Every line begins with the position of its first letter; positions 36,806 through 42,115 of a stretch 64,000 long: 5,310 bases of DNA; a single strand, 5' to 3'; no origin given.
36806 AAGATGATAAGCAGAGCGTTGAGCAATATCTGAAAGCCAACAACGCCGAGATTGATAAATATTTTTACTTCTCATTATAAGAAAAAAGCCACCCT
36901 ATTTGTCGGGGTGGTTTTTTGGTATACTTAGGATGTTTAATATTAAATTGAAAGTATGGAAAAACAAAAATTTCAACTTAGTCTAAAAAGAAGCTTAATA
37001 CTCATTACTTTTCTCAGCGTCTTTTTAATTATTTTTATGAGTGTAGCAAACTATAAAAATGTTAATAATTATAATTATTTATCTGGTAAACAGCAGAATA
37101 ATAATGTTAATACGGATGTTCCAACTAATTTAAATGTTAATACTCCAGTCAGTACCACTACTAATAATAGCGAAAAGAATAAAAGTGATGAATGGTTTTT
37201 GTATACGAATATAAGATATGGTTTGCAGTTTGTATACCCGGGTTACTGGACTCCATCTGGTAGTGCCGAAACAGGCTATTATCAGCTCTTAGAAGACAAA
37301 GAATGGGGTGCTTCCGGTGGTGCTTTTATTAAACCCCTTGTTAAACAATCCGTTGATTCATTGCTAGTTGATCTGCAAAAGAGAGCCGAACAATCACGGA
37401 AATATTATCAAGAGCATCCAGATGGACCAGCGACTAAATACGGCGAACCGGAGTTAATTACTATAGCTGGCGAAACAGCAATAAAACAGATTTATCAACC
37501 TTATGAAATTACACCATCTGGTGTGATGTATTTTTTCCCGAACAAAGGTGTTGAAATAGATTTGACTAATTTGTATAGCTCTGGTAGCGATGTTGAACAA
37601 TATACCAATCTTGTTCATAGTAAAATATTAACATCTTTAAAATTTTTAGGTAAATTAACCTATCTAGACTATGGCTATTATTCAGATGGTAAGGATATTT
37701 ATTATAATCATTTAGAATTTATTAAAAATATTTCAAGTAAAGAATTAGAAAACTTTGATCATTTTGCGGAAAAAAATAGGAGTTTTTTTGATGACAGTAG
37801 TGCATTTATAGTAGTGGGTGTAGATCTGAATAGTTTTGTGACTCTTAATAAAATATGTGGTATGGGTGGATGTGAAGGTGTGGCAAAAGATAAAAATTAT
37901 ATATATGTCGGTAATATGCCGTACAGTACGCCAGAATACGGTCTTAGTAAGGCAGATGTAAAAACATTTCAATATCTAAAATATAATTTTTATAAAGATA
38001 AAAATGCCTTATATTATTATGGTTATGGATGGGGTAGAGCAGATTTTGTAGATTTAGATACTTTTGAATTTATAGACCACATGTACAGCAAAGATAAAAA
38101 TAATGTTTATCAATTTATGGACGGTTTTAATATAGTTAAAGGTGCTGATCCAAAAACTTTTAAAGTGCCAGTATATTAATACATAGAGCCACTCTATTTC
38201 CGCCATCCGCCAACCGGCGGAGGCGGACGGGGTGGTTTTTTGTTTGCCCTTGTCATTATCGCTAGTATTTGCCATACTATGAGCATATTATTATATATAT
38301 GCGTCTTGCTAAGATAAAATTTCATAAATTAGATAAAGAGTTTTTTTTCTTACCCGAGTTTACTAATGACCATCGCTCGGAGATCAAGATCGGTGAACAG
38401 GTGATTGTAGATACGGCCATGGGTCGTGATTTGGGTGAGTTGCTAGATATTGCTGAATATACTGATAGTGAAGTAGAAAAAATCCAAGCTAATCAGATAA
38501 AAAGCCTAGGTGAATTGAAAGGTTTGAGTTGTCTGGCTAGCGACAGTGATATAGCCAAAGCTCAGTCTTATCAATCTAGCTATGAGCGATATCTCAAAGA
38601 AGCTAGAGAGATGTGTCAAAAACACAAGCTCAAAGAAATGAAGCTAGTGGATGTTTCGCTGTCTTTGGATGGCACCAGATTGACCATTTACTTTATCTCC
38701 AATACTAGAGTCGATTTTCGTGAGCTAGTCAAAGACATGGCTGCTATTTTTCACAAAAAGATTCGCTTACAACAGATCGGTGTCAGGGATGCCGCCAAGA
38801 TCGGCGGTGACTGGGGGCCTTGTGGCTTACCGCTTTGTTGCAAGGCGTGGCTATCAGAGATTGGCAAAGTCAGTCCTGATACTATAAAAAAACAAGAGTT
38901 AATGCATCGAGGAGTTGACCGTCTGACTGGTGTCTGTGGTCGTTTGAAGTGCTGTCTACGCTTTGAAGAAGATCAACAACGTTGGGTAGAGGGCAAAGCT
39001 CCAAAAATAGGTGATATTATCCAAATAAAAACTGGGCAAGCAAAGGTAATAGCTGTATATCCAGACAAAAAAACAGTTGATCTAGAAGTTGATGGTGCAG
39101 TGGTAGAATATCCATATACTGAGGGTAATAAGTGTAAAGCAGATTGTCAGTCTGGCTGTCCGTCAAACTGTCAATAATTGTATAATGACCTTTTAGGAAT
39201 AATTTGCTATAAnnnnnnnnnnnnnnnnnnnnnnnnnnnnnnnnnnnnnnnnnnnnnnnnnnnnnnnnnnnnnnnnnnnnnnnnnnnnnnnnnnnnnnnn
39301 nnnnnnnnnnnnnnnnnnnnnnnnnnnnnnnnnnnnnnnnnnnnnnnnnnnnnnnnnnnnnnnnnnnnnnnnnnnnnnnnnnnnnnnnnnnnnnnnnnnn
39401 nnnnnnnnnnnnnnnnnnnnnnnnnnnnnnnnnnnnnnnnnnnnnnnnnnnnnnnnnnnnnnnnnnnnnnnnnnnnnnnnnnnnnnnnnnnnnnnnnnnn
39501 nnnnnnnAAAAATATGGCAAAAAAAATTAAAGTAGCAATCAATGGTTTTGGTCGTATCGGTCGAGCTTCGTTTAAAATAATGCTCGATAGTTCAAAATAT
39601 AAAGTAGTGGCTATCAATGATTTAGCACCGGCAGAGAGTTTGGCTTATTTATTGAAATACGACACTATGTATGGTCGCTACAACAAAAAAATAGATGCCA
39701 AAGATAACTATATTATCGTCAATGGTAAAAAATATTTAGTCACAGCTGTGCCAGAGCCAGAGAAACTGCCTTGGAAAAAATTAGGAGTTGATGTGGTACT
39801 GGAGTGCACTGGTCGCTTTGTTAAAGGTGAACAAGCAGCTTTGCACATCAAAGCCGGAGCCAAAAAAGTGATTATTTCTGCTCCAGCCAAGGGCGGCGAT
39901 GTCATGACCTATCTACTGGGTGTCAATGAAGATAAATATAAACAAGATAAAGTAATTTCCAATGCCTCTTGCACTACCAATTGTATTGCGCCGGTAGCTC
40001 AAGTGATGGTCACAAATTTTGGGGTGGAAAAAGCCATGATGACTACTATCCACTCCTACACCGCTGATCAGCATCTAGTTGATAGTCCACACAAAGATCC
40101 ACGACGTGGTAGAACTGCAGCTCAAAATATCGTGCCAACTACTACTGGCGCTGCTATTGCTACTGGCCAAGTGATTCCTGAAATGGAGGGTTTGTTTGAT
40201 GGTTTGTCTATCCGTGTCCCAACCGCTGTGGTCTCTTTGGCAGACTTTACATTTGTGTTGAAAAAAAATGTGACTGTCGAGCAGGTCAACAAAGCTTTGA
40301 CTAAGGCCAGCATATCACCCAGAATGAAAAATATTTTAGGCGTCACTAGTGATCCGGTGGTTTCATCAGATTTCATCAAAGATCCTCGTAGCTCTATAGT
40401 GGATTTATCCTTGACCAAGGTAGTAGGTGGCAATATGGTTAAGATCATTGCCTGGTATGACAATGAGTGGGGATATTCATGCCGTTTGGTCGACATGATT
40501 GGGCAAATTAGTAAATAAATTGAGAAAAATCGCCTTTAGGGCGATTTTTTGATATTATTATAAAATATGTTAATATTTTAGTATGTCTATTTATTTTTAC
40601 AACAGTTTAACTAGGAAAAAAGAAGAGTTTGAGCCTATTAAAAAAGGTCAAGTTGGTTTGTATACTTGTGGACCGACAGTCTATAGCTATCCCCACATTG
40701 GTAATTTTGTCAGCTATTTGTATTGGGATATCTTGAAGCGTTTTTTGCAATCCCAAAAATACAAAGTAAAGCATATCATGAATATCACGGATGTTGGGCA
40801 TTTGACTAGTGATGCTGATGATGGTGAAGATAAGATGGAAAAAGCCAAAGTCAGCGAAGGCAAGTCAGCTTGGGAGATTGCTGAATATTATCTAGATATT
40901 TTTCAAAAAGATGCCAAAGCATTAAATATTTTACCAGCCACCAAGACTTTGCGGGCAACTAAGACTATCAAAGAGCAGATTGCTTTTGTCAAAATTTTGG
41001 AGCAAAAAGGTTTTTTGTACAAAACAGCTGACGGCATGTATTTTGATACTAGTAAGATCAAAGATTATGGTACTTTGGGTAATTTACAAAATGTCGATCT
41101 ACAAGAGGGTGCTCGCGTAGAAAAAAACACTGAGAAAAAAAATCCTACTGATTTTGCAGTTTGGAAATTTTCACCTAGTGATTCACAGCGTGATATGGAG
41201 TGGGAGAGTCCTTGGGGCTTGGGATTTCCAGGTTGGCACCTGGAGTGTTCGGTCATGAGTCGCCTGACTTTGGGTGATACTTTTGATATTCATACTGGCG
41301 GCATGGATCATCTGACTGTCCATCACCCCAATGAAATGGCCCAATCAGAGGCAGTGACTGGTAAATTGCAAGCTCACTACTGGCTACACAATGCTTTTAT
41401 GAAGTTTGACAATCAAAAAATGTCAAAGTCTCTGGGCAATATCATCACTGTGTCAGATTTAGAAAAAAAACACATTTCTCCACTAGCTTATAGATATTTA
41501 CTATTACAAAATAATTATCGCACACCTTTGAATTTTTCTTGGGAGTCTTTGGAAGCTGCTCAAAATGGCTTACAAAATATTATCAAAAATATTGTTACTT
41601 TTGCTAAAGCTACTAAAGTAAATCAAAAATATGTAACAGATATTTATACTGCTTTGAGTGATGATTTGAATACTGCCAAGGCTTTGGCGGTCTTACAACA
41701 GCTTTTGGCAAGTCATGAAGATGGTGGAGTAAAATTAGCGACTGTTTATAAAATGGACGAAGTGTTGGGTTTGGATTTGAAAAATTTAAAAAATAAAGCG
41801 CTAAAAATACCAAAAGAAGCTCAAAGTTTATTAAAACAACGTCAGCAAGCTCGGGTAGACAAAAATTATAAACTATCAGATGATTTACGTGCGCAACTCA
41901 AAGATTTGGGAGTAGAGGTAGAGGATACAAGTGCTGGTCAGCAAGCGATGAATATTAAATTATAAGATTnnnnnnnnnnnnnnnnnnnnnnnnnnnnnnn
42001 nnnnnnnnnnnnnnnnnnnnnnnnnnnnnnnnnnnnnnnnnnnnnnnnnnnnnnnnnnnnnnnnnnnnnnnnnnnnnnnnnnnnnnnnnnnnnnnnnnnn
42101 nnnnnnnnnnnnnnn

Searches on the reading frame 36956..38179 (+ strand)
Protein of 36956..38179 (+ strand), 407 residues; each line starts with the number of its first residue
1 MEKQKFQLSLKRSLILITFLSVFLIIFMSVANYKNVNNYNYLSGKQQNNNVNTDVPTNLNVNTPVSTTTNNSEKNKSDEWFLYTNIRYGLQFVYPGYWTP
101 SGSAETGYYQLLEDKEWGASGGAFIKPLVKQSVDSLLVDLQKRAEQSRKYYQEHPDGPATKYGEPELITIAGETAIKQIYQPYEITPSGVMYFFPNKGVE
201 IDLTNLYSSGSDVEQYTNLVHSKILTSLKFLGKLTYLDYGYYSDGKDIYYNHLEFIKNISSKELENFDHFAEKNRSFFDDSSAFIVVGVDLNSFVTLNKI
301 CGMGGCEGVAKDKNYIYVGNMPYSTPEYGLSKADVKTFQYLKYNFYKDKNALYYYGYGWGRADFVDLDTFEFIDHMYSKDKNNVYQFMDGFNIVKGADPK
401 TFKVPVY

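Call 58: search_protein_families(library=pfam, proteins=[window:36956-38179:+], max_evalue=0.0001)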
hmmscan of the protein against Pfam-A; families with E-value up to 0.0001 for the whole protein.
window:36956-38179:+ (407 aa): 1 family
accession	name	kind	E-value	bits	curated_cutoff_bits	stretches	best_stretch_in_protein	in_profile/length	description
PF13644.11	DKNYY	-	1.7e-14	55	25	2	219-385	14-137/141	DKNYY family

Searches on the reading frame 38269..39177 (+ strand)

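Call 59: search_protein_families(library=pfam, proteins=[window:38269-39177:+], max_evalue=0.01)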
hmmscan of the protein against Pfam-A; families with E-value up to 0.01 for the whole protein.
window:38269-39177:+ (302 aa): 1 family
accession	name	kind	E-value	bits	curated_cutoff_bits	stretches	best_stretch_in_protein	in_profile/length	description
PF04468.17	PSP1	-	4.6e-22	78.6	27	1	89-170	6-86/86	PSP1 C-terminal conserved region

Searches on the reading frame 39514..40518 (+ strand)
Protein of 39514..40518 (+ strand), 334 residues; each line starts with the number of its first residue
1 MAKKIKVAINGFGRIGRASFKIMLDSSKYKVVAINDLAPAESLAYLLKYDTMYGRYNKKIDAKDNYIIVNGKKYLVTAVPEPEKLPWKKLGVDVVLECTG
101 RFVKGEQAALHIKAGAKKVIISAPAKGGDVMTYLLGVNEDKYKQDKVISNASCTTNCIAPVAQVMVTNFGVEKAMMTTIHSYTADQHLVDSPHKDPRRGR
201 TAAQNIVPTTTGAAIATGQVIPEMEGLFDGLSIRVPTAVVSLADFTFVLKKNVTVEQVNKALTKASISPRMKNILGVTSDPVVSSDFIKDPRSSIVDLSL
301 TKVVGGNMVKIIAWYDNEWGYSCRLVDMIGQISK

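Call 58: search_protein_families(library=pfam, proteins=[window:39514-40518:+], max_evalue=0.0001)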
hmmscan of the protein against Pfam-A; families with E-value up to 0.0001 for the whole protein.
window:39514-40518:+ (334 aa): 2 families
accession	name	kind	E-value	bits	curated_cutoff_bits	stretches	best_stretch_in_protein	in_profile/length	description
PF02800.25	Gp_dh_C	-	4e-58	195.9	24.4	1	158-315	1-158/158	Glyceraldehyde 3-phosphate dehydrogenase, C-terminal domain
PF00044.30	Gp_dh_N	-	2e-36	124.7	31.7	1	5-103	1-99/101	Glyceraldehyde 3-phosphate dehydrogenase, NAD binding domain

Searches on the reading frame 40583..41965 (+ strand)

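Call 59: search_protein_families(library=pfam, proteins=[window:40583-41965:+], max_evalue=0.01)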
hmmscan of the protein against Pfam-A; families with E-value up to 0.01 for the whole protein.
window:40583-41965:+ (460 aa): 6 families
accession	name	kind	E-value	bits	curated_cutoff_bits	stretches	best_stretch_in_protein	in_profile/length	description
PF01406.26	tRNA-synt_1e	-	2.9e-95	319.6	27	1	16-327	2-300/301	tRNA synthetases class I (C) catalytic domain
PF09334.17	tRNA-synt_1g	-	1.9e-12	47.1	20.1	2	268-339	316-385/391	tRNA synthetases class I (M)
PF23493.1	CysS_C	-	1.9e-08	34.7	23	1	409-454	4-49/51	Cysteinyl-tRNA ligase anticodon binding domain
PF01921.24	tRNA-synt_1f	-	2.3e-06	27.2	27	1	272-349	275-348/360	tRNA synthetases class I (K)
PF09190.17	DALR_2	-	0.00041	21.3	22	1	355-374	3-22/57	DALR domain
PF00133.28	tRNA-synt_1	-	0.00042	19.6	22.7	0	273-317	369-412/414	tRNA synthetases class I (I, L, M and V)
